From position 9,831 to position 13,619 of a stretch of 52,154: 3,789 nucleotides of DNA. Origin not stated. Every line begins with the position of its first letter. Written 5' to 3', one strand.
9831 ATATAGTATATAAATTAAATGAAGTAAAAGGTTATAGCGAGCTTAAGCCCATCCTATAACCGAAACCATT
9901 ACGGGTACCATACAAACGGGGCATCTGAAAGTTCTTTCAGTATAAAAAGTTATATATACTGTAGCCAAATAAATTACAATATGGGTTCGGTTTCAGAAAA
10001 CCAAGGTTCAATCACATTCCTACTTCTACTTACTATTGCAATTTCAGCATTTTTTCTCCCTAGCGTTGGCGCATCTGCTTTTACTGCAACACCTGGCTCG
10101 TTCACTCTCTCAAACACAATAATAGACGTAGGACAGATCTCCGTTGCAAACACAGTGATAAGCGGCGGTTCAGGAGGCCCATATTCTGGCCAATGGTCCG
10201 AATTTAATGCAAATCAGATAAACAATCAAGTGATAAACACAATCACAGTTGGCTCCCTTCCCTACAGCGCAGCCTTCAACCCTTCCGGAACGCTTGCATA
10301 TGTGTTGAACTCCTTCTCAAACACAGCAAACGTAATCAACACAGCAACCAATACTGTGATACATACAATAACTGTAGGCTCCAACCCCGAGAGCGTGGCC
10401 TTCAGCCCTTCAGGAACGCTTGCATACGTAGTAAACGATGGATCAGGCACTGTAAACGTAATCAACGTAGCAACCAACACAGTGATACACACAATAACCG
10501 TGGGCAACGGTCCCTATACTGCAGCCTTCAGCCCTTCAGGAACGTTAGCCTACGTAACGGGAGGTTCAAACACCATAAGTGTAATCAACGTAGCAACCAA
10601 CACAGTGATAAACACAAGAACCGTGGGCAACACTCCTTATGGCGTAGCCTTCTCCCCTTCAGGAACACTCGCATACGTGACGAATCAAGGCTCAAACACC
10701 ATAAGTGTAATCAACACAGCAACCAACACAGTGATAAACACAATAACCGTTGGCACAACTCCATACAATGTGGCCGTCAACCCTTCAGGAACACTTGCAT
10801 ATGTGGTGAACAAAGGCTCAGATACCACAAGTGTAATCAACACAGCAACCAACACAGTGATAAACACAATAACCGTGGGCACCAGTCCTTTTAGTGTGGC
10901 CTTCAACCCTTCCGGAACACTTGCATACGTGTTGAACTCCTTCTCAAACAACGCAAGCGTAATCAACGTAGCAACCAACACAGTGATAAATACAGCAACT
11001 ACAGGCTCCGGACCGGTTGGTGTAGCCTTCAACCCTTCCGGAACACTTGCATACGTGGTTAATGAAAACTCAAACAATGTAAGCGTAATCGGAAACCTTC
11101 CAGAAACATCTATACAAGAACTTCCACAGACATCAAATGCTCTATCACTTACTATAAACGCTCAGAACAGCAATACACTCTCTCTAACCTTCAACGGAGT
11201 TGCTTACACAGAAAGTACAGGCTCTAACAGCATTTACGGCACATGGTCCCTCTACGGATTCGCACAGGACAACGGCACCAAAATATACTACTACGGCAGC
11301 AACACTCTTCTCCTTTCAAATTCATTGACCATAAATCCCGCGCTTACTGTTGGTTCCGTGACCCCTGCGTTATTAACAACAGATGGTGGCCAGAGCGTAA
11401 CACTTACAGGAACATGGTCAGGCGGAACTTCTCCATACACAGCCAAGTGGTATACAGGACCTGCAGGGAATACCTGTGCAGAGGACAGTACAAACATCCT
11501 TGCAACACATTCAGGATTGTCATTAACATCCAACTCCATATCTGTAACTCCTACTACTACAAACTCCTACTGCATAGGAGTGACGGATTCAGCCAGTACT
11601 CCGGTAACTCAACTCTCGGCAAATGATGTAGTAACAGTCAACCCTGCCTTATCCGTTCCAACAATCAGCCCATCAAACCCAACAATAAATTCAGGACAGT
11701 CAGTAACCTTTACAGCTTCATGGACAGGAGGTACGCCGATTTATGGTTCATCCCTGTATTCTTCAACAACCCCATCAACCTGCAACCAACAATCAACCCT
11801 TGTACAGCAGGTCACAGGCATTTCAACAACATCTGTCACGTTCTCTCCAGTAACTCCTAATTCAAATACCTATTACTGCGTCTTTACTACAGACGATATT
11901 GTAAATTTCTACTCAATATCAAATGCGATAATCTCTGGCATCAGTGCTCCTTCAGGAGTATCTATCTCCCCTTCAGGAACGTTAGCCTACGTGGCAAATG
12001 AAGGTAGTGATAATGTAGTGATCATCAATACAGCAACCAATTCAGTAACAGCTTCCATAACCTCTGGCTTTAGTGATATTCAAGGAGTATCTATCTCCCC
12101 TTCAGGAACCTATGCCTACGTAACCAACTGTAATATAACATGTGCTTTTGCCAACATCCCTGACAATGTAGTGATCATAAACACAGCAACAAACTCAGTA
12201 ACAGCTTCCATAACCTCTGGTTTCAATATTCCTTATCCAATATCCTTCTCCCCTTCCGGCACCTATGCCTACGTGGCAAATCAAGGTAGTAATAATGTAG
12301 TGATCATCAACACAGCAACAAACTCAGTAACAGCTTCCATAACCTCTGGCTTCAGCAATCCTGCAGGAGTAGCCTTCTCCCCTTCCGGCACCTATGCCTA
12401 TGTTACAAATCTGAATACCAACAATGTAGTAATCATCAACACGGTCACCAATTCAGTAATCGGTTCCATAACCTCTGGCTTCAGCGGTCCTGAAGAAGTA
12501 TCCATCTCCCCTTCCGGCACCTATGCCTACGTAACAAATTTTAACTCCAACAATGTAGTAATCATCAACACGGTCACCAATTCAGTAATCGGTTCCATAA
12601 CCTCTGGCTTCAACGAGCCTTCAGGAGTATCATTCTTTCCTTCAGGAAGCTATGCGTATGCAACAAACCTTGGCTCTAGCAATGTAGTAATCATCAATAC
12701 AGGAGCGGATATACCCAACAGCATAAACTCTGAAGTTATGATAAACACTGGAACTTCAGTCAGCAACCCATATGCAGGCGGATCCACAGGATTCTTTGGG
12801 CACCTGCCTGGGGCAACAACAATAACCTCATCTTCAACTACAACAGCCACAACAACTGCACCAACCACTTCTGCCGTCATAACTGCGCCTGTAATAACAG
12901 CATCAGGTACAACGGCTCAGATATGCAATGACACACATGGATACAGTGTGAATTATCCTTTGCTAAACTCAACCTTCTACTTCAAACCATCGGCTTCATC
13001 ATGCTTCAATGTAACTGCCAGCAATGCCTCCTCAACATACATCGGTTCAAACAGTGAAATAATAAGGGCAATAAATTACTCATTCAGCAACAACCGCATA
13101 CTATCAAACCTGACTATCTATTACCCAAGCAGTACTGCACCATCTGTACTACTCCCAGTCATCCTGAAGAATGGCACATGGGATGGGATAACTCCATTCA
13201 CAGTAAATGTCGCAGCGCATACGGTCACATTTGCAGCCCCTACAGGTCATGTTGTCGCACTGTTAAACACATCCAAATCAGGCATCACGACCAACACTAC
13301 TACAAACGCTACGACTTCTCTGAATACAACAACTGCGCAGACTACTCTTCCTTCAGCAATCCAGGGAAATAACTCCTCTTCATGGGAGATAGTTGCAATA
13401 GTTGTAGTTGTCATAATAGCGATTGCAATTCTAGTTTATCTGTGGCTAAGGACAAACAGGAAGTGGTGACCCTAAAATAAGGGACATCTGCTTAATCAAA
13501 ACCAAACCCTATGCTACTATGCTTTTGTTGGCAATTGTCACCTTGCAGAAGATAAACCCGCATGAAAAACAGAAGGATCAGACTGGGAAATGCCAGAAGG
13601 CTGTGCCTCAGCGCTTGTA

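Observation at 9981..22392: Tandem triplet of giant YVTN-propeller / PKD-like mosaic surface glycoproteins occupying 12.4 kb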

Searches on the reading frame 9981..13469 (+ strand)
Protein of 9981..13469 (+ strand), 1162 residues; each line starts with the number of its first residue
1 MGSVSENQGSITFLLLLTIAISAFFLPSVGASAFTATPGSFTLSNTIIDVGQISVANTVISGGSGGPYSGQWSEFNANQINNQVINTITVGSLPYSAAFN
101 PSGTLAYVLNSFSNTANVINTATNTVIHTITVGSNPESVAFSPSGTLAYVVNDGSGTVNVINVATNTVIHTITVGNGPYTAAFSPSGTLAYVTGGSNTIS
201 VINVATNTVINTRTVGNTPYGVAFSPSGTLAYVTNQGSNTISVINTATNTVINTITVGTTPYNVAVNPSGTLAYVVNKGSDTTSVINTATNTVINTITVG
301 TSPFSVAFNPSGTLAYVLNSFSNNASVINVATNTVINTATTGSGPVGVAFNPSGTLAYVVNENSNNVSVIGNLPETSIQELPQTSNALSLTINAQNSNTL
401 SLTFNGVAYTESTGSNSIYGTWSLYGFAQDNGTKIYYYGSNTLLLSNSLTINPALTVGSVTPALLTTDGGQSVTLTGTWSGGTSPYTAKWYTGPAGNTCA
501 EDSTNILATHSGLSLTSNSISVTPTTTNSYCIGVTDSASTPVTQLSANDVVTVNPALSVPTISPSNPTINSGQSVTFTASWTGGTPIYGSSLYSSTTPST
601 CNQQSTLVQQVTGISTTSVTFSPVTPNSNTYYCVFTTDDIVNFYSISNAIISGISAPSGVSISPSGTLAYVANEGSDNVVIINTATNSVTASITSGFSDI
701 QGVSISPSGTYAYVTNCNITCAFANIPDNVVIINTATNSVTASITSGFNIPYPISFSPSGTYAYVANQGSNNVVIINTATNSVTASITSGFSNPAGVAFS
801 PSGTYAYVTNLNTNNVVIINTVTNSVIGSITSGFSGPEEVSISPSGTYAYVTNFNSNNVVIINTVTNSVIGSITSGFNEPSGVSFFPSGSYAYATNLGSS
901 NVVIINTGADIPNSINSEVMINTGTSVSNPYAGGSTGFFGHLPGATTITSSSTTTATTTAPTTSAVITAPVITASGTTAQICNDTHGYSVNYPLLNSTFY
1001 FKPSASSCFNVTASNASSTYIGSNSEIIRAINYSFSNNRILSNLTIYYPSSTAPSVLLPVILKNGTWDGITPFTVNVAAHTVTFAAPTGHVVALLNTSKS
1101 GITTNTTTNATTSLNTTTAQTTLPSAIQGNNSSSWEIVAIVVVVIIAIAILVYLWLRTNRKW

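Call 3: search_protein_families(library=pfam, proteins=[window:9981-13469:+], max_evalue=0.01)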
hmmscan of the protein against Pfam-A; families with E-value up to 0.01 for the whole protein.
window:9981-13469:+ (1162 aa): 12 families
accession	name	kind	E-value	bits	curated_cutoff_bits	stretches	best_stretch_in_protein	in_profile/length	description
PF10282.15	Lactonase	-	1.8e-27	96.9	21.7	4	135-288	144-320/344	Lactonase, 7-bladed beta-propeller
PF25174.1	Beta-prop_THOC3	-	5.9e-27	94.8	305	4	82-272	79-268/272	THOC3 beta-propeller domain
PF21783.3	YNCE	-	2.1e-13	50.8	27.1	3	104-193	40-128/339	YNCE-like beta-propeller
PF23414.1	Beta-prop_EML_2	-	2.3e-13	50.5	90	1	112-209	18-115/266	Echinoderm microtubule-associated protein second beta-propeller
PF20010.5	Collagen_trimer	-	2e-11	44.2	23.8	0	225-238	17-30/49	Collagen trimerization domain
PF24814.1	WD40_Prp19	-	2.8e-10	40.2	320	2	671-894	64-277/281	Prp19 WD40 domain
PF02239.22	Cytochrom_D1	-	1.2e-08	34.3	25.5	2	765-873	9-115/368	Cytochrome D1 heme domain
PF24684.1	Vgb_lyase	-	5.5e-08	32.4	50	2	174-383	11-220/290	Virginiamycin B lyase family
PF01731.26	Arylesterase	-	0.00096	19.7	21.3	0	787-820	49-82/86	Arylesterase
PF17410.7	Stevor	-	0.0014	18.6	25.4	1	1094-1161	196-262/275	Subtelomeric Variable Open Reading frame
PF12894.13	ANAPC4_WD40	-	0.0021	18.7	22.9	0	137-177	42-81/91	Anaphase-promoting complex subunit 4 WD40 domain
PF02009.21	RIFIN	-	0.0024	18.3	32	1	1097-1161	247-312/327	Rifin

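Call 4: search_protein_families(library=ncbifam, proteins=[window:9981-13469:+], max_evalue=0.01)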
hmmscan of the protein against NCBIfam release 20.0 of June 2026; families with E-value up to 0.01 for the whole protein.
window:9981-13469:+ (1162 aa): 14 families
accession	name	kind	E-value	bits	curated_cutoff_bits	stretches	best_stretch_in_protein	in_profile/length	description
TIGR02276.1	beta_rpt_yvtn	repeat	1.2e-123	402.9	27.85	11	268-309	1-42/42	beta-propeller repeat protein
TIGR03866.1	PQQ_ABC_repeats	subfamily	3.4e-72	243.1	287.3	5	191-314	14-138/310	PQQ-dependent catabolism-associated beta-propeller protein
NF052340.1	hydrazine_beta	equivalog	1.7e-45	155.7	560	4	213-324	29-142/372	hydrazine synthase subunit beta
NF052342.1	hydrazine_BC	exception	1.1e-34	119.7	1250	4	213-364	35-189/690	hydrazine synthase subunit beta-gamma fusion subunit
NF052460.1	L-NosZ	equivalog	1.8e-34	119.1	700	3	65-193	104-233/480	clade III lactonase-type nitrous-oxide reductase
NF048007.1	MmpL3Stblzr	equivalog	2.6e-30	105.8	600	4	668-913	104-342/366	MmpL3/TtfA transport complex stabilizer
NF052280.1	7_blade_YncE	equivalog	1.4e-23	83.2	400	5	198-360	151-316/338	7-bladed beta-propeller protein YncE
NF050136.1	PGL_lacton_Staph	exception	5.5e-15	55.2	500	0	339-370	185-216/341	6-phosphogluconolactonase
NF038117.1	choice_anch_I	subfamily_domain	5e-11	42.1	300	3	117-267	78-225/458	choice-of-anchor I family protein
NF008258.1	PRK11028.1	equivalog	1.8e-10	40.5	370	0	334-389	168-222/330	6-phosphogluconolactonase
NF053768.1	CIS12_fam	equivalog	2.4e-08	33.1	860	1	202-373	29-196/715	CIS12 family contractile injection system protein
TIGR03907.1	QH_beta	equivalog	2.7e-08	33.3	223.2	0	112-170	9-69/338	quinohemoprotein amine dehydrogenase subunit beta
TIGR01477.1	RIFIN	paralog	0.0014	18.5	176.95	1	1102-1161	282-341/356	variant surface antigen, rifin family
TIGR01478.1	STEVOR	paralog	0.0056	16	166.65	1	1095-1161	229-295/308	STEVOR family variant surface protein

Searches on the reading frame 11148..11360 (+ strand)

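Call 19: search_protein_families(library=pfam, proteins=[window:11148-11360:+], max_evalue=1)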
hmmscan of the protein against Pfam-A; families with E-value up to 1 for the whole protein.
window:11148-11360:+ (71 aa): 1 family
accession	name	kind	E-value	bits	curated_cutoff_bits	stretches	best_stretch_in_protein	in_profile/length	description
PF01006.25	HCV_NS4a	-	0.031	14.4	27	1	17-38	13-34/55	Hepatitis C virus non-structural protein NS4a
